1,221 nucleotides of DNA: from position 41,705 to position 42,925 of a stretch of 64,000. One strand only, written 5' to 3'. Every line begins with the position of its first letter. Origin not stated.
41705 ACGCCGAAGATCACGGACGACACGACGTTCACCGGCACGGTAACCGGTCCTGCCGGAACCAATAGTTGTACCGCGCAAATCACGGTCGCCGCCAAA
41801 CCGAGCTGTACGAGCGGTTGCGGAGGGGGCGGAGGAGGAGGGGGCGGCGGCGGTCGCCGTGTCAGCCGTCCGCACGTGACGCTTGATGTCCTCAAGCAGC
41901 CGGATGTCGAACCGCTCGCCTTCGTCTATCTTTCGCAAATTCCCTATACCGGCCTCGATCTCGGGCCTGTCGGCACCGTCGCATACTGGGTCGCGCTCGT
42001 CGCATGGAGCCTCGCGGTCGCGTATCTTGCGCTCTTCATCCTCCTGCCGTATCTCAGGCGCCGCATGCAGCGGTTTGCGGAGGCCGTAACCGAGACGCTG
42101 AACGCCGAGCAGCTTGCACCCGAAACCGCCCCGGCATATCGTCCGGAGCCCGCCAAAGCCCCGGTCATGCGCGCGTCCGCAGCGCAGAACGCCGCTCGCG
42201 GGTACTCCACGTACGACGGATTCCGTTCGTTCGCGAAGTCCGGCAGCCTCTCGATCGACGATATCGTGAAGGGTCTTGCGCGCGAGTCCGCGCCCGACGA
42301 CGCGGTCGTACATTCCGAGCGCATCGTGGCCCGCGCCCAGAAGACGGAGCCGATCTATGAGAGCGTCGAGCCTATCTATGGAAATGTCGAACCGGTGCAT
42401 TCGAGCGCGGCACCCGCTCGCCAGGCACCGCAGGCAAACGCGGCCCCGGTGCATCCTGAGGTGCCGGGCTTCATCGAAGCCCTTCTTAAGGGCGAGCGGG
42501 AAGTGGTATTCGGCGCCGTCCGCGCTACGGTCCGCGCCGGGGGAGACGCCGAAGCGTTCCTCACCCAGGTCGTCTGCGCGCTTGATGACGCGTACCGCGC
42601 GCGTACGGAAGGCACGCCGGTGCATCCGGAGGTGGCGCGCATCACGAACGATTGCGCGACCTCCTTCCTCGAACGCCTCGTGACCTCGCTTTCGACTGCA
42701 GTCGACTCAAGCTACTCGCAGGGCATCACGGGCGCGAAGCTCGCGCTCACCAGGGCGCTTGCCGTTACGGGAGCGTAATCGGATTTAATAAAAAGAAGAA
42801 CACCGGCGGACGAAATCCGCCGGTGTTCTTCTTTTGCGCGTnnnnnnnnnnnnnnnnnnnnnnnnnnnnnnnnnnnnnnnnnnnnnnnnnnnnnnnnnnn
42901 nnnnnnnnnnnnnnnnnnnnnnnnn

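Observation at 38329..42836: Sortase locus with a large tandem-domain surface protein carrying an internal IPYTG sorting-like signal and a long C-terminal tail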

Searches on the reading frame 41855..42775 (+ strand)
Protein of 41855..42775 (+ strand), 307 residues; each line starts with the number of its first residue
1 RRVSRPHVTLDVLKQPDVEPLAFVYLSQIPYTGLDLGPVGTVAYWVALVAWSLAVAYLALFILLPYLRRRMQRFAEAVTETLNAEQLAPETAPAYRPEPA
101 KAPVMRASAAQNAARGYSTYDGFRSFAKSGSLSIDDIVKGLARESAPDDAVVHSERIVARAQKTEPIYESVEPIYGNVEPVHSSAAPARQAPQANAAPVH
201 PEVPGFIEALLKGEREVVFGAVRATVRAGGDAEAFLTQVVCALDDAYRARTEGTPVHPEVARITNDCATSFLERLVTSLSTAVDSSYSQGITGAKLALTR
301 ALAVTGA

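Call 10: find_homologous_proteins(query=window:41855-42775:+, max_evalue=0.001)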
Query seq(307 aa) (307 aa): 259 proteins with E <= 0.001 among 7978 candidates; the best 120 are listed.
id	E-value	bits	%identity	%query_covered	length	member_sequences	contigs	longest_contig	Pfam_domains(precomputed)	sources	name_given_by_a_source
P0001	2.3e-120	420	70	98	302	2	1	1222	-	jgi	-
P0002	6.2e-113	395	68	96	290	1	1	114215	-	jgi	jgi:hypothetical protein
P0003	8.3e-107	375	65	99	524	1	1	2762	-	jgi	jgi:hypothetical protein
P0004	7.1e-104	366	69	86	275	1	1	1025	-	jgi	jgi:hypothetical protein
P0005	5.6e-94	333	55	98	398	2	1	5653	-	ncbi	ncbi:MAG TPA: hypothetical protein VF439_01755, partial [Candidatus Paceibacterota bacterium]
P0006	1.2e-90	322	58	98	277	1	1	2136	-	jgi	jgi:hypothetical protein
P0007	2.2e-90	321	52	97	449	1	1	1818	-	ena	-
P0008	5.8e-90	320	56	98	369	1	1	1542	-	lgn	-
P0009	1.2e-84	303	52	99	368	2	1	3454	-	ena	-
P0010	1.6e-84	302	50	97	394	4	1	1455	-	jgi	jgi:hypothetical protein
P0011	5.3e-84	300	52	98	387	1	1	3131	-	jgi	jgi:hypothetical protein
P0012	4.4e-82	294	53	98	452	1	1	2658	-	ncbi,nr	ncbi:MAG: hypothetical protein Q8P36_01175, partial [bacterium]|nr:hypothetical protein [bacterium]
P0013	7.3e-81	290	51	98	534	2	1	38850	-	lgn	-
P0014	1.5e-80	289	50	97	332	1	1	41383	-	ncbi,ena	-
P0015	1.8e-80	289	51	98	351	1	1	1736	-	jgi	-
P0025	2.2e-76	275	49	98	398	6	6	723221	-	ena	-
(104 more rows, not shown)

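Call 14: find_related_loci(query=A1, collection=genome_contigs, flank=10000)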
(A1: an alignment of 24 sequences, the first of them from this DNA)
Query A1 (307 aa) in genome_contigs; peptide patterns used: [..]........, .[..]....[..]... (x = any residue, [..] = any of these).
177 stretches matched a pattern; 157 encode a relative of the query (tblastn E <= 1e-3); the best 80 are kept; 80 distinct loci.
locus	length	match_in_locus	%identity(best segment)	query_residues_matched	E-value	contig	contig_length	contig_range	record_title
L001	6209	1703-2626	54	6-307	8e-95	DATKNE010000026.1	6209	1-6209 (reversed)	MAG TPA_asm: Candidatus Paceibacterota bacterium isolate SMAG_U14729 k141_3142050, whole genome shotgun sequence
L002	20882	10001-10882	54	6-307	8e-93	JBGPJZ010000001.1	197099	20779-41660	MAG: Candidatus Paceibacteria bacterium isolate OBJ_0618_7090110_298 k141_6301966_length_197099_cov_26.6625, whole genom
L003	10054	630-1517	53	6-307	2e-91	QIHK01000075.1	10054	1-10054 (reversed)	MAG: Candidatus Kaiserbacteria bacterium isolate SZUA-125 Ga0063293_10007575, whole genome shotgun sequence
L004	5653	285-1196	55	6-307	9e-91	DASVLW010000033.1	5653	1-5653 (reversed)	MAG TPA_asm: Candidatus Paceibacterota bacterium isolate SMAG_U3084 k141_244024, whole genome shotgun sequence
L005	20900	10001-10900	50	5-304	2e-89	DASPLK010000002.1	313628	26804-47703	MAG TPA_asm: Candidatus Paceibacterota bacterium isolate SMAG_U12061 k141_105660, whole genome shotgun sequence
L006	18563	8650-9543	51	6-307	1e-88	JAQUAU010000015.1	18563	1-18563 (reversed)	MAG: Candidatus Paceibacterota bacterium isolate STC_91 NODE_6361_length_18563_cov_3.226513_Sandtown_C, whole genome sho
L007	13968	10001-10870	52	6-304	9e-89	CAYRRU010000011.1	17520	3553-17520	MAG TPA_asm: uncultured Candidatus Saccharibacteria bacterium isolate SRP278252_co2_14 genome assembly, contig: NODE_670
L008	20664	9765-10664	54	8-307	8e-89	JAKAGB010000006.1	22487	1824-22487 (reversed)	MAG: bacterium isolate WY2.bin141 NODE_3067_length_22487_cov_3.463372, whole genome shotgun sequence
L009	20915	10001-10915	50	5-307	2e-87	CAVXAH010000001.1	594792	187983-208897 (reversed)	MAG: uncultured bacterium isolate MFD01275.bin.1.77 genome assembly, contig: contig_4149, whole genome shotgun sequence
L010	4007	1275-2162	51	8-307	1e-87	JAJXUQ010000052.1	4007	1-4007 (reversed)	MAG: bacterium isolate BP5.bin105 NODE_47687_length_4007_cov_1.519330, whole genome shotgun sequence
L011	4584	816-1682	51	5-304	2e-87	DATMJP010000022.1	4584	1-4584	MAG TPA_asm: Candidatus Paceibacterota bacterium isolate SMAG_U13573 k141_102563, whole genome shotgun sequence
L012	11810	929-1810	48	5-307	8e-87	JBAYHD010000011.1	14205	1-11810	MAG: Candidatus Paceibacterota bacterium isolate SO_2016_GW1_141 scaffold07461_OW334_2016, whole genome shotgun sequence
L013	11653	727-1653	53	6-307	4e-87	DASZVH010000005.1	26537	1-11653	MAG TPA_asm: Candidatus Paceibacterota bacterium isolate SMAG_U6126 k141_365313, whole genome shotgun sequence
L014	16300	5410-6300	50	6-307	3e-86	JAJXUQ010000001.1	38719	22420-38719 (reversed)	MAG: bacterium isolate BP5.bin105 NODE_1545_length_38719_cov_2.235567, whole genome shotgun sequence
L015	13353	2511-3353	49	6-307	3e-85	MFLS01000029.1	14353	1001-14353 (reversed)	MAG: Candidatus Kaiserbacteria bacterium RIFCSPHIGHO2_12_FULL_56_13 rifcsphigho2_12_scaffold_6874, whole genome shotgun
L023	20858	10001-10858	49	6-307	5e-83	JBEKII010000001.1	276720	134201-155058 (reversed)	MAG: Minisyncoccia bacterium isolate SPRUCE 297 SPRUCE_297_1, whole genome shotgun sequence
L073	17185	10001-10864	48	19-307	2e-76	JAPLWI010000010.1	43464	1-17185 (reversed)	MAG: Candidatus Kaiserbacteria bacterium isolate LacPavin_0920_WC90_MAG_48_13 LacPavin_0920_WC90_scaffold_19957, whole g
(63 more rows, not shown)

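Call 28: predict_structure(alignment_id=A1)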
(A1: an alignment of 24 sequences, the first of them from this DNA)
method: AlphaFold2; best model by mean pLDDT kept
length: 307 residues; sequences in the alignment: 24
mean_pLDDT: 71.5   pTM: 0.43
mean pLDDT of the five models: 71.5, 70.9, 70.3, 69.6, 68.6
residues with pLDDT >= 90: 130; 70-90: 31; 50-70: 51; < 50: 95
segments of 3 or more residues with pLDDT < 50: 5-26, 30-33, 90-118, 121-124, 146-165, 184-186, 188-190
pLDDT, mean of each block of 10 residues (from residue 1): 48 45 45 66 93 96 93 92 66 44 42 43 51 64 51 40 48 50 47 73 97 96 94 94 97 96 97 95 76 91 92
secondary structure, 60 per line:
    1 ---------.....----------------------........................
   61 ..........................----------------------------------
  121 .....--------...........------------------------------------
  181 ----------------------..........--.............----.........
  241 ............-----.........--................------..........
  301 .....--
elements in order: H10-14 H37-86 H121-125 H134-144 H203-212 H215-227 H232-252 H258-266 H269-284 H291-305

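Call 30: search_solved_structures(query=A1, max_evalue=10)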
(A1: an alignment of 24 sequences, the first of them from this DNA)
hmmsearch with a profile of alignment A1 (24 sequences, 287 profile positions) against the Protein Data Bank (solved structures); distinct sequences matched with E-value up to 10: 1.
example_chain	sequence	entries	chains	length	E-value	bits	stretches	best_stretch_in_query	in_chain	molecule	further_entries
2ets_A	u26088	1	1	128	1.9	11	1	124-172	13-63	hypothetical protein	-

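Call 39: search_protein_families(library=pfam, alignment_id=A1, max_evalue=10)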
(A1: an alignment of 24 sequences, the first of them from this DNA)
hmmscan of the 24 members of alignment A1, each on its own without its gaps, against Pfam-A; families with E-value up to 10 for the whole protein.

A. member 1, seq(307 aa): 2 families
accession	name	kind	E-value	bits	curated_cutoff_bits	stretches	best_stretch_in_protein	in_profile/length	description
PF25399.1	DeaD_dimer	-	0.066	13.7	23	1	69-88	9-28/67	RNA helicase DeaD dimerization domain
PF12273.13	RCR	-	0.16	13.1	27.8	1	45-130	2-80/117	Chitin synthesis regulation, resistance to Congo red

B. families by the number of members that match (of 24 scanned): 8 families
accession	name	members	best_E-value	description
PF16572.11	HlyD_D4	2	0.012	Long alpha hairpin domain of cation efflux system protein, CusB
PF12273.13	RCR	2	0.12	Chitin synthesis regulation, resistance to Congo red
PF25399.1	DeaD_dimer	1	0.066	RNA helicase DeaD dimerization domain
PF06103.16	DUF948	1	0.1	Bacterial protein of unknown function (DUF948)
PF02533.20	PsbK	1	0.15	Photosystem II 4 kDa reaction centre component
PF19431.4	MEKK4_N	1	0.45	MEKK4 N-terminal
PF03707.21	MHYT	1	0.91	Bacterial signalling protein N terminal repeat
PF03772.21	Competence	1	1.4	Competence protein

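Call 41: fold_search(model_id=the predicted structure, library=pdb)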
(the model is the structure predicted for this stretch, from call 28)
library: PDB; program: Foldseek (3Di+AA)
matches with E <= 10: 162; with E <= 0.001: 0
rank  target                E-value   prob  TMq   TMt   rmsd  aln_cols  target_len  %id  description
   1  8var_C                4.0e-03  1.00  0.31  0.26   2.8       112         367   16  Structure of the E. coli clamp loader bound to the beta clamp in a Closed-DNA2 conformation (released 2024-03-27)
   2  8giy_D                9.2e-03  1.00  0.31  0.26   2.4       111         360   15  E. coli clamp loader with closed clamp (released 2024-03-27)
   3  8vat_B                9.8e-03  1.00  0.30  0.26   3.0       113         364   17  Structure of the E. coli clamp loader bound to the beta clamp in a Open-RNAp/t conformation (released 2024-03-27)
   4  8vap_D                1.2e-02  1.00  0.30  0.26   2.9       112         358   17  Structure of the E. coli clamp loader bound to the beta clamp in a Fully-Open conformation (released 2024-03-27)
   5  3glf_D                1.3e-02  1.00  0.31  0.26   3.2       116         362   16  Crystal Structure of the Ecoli Clamp Loader Bound to Primer-Template DNA (released 2009-05-26)
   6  8giy_C                1.6e-02  1.00  0.30  0.26   2.8       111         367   17  E. coli clamp loader with closed clamp (released 2024-03-27)
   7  8van_B                1.6e-02  1.00  0.30  0.26   3.3       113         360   17  Structure of the E. coli clamp loader bound to the beta clamp in an Initial-Binding conformation (released 2024-03-27)
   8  8val_B                1.7e-02  1.00  0.31  0.26   2.8       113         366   16  Structure of the E. coli clamp loader bound to the beta clamp in a Open-DNAp/t conformation (released 2024-03-27)
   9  8gj1_D                1.9e-02  1.00  0.30  0.25   2.8       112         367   15  E. coli clamp loader with open clamp on primed template DNA (form 2) (released 2024-03-27)
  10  3glg_D                2.0e-02  1.00  0.31  0.26   3.2       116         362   16  Crystal Structure of a Mutant (gammaT157A) E. coli Clamp Loader Bound to Primer-Template DNA (released 2009-05-26)
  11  8vam_B                2.1e-02  1.00  0.29  0.24   3.4       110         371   17  Structure of the E. coli clamp loader bound to the beta clamp in a Semi-Open conformation (released 2024-03-27)
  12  8gj0_D                2.2e-02  1.00  0.31  0.26   2.9       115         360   16  E. coli clamp loader with open clamp on primed template DNA (form 1) (released 2024-03-27)
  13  8val_C                2.5e-02  1.00  0.31  0.25   2.8       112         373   17  Structure of the E. coli clamp loader bound to the beta clamp in a Open-DNAp/t conformation (released 2024-03-27)
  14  8var_B                4.1e-02  1.00  0.31  0.27   2.4       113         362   15  Structure of the E. coli clamp loader bound to the beta clamp in a Closed-DNA2 conformation (released 2024-03-27)
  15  8gj0_B                4.3e-02  1.00  0.31  0.26   2.4       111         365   16  E. coli clamp loader with open clamp on primed template DNA (form 1) (released 2024-03-27)
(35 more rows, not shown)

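Call 57: search_protein_families(library=pfam, proteins=[L023:2413-5235:+, L023:5423-5944:+, L023:10900-11679:+, L023:11694-12896:+, L023:12814-14916:+, L073:681-3473:+, L073:3478-5406:+, L073:5728-6240:+, L073:10896-11648:+, L073:11668-12993:+], max_evalue=0.001)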
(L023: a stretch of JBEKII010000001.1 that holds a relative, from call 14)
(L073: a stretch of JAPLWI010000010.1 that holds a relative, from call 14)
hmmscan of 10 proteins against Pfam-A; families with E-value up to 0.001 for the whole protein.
L023:2413-5235:+ (940 aa): 4 families
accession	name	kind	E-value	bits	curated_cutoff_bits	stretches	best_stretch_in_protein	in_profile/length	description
PF01935.23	DUF87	-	8.1e-08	33.1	23.2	1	522-574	8-62/220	Helicase HerA, central domain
PF12696.13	TraG-D_C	-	2.9e-07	30.9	22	1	793-865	1-79/126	TraM recognition site of TraD and TraG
PF10412.15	TrwB_AAD_bind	-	1.5e-05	24.5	20.5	0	536-575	15-54/387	Type IV secretion-system coupling protein DNA-binding domain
PF20720.3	nSTAND3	-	0.0005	20.2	27.2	0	531-596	12-72/155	Novel STAND NTPase 3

L023:5423-5944:+ (173 aa): 1 family
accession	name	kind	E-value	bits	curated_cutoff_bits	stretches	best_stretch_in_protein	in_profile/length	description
PF00254.34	FKBP_C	-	7.6e-33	113.2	21.1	1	76-166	4-94/94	FKBP-type peptidyl-prolyl cis-trans isomerase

L023:10900-11679:+ (259 aa): 1 family
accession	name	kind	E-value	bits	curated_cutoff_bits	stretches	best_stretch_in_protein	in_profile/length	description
PF07705.17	CARDB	-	1.2e-07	32.3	22.7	1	156-251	9-100/101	CARDB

L023:11694-12896:+ (400 aa): 1 family
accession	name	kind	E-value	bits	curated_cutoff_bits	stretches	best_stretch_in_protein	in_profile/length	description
PF01702.25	TGT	-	1.4e-123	412.9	26.3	1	17-398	2-356/357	Queuine tRNA-ribosyltransferase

L023:12814-14916:+ (700 aa): 7 families
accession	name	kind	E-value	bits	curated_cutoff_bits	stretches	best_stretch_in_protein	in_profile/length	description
PF12344.14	UvrB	-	4.2e-21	75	27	1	580-621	1-42/43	Ultra-violet resistance protein B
PF00271.37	Helicase_C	-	7.8e-20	71.6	23.5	1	470-573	9-109/110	Helicase conserved C-terminal domain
PF17757.6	UvrB_inter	-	1e-16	61.3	22.9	1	183-272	1-91/91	UvrB interaction domain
PF04851.21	ResIII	-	2.3e-13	50.8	22.5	1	40-163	7-131/164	Type III restriction enzyme, res subunit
PF02151.25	UVR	-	1.2e-07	31.6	21.5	1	654-685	3-34/36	UvrB/uvrC motif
PF00270.35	DEAD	-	3.8e-05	23.9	26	0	41-115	4-81/167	DEAD/DEAH box helicase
PF13604.12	AAA_30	-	0.00014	22.1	27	0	49-117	11-80/191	AAA domain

L073:681-3473:+ (930 aa): 3 families
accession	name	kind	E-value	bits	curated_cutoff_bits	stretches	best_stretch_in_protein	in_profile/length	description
PF01935.23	DUF87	-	4.2e-06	27.4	23.2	1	509-560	9-62/220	Helicase HerA, central domain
PF12696.13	TraG-D_C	-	9.4e-06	26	22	1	783-854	1-78/126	TraM recognition site of TraD and TraG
PF13401.12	AAA_22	-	0.00083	20.1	27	0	523-559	6-42/130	AAA domain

L073:3478-5406:+ (642 aa): 0 families

L073:5728-6240:+ (170 aa): 1 family
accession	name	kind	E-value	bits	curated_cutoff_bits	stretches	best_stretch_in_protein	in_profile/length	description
PF00254.34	FKBP_C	-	9.8e-31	106.4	21.1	1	76-166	5-94/94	FKBP-type peptidyl-prolyl cis-trans isomerase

L073:10896-11648:+ (250 aa): 1 family
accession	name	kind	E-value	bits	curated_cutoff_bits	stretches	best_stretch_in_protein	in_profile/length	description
PF07705.17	CARDB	-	1.4e-08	35.3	22.7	1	134-244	2-100/101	CARDB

L073:11668-12993:+ (441 aa): 1 family
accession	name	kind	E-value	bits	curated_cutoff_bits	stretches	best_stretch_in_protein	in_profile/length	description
PF01702.25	TGT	-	6.5e-123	410.7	26.3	2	162-439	91-356/357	Queuine tRNA-ribosyltransferase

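Call 81: find_encoding_contigs(protein=P0025, flank=8000, max_places=2)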
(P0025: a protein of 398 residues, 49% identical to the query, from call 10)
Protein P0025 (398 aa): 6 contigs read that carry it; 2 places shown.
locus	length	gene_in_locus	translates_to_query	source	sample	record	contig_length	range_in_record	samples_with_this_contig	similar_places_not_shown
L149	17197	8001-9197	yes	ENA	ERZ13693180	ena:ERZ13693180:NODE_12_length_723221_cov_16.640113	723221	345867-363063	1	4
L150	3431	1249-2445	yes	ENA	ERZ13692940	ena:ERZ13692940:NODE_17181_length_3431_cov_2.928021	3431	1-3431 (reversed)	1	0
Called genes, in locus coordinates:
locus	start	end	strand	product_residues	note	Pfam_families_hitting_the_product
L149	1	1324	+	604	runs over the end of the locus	PF03483:B3_4, PF03484:B5, PF17759:tRNA_synthFbeta (weak), PF03147:FDX-ACB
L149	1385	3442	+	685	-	PF02518:HATPase_c, PF00204:DNA_gyraseB, PF01751:Toprim, PF00986:DNA_gyraseB_C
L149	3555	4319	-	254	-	PF07705:CARDB (weak)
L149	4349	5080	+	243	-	PF04203:Sortase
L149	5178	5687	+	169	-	-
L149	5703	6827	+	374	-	-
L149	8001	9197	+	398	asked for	-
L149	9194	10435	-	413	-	PF00587:tRNA-synt_2b, PF03129:HGTP_anticodon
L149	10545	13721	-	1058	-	PF02811:PHP, PF07733:DNA_pol3_alpha, PF17657:DNA_pol3_finger, PF14579:HHH_6, PF01336:tRNA_anti-codon, PF15072:HROB (faint)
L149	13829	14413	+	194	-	PF01351:RNase_HII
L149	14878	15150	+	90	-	-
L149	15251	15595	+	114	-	PF01783:Ribosomal_L32p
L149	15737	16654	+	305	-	PF01029:NusB, PF00293:NUDIX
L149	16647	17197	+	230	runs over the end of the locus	PF22935:RM44_endonuclase, PF14622:Ribonucleas_3_3, PF00636:Ribonuclease_3, PF00035:dsrm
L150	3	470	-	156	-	?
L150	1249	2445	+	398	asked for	-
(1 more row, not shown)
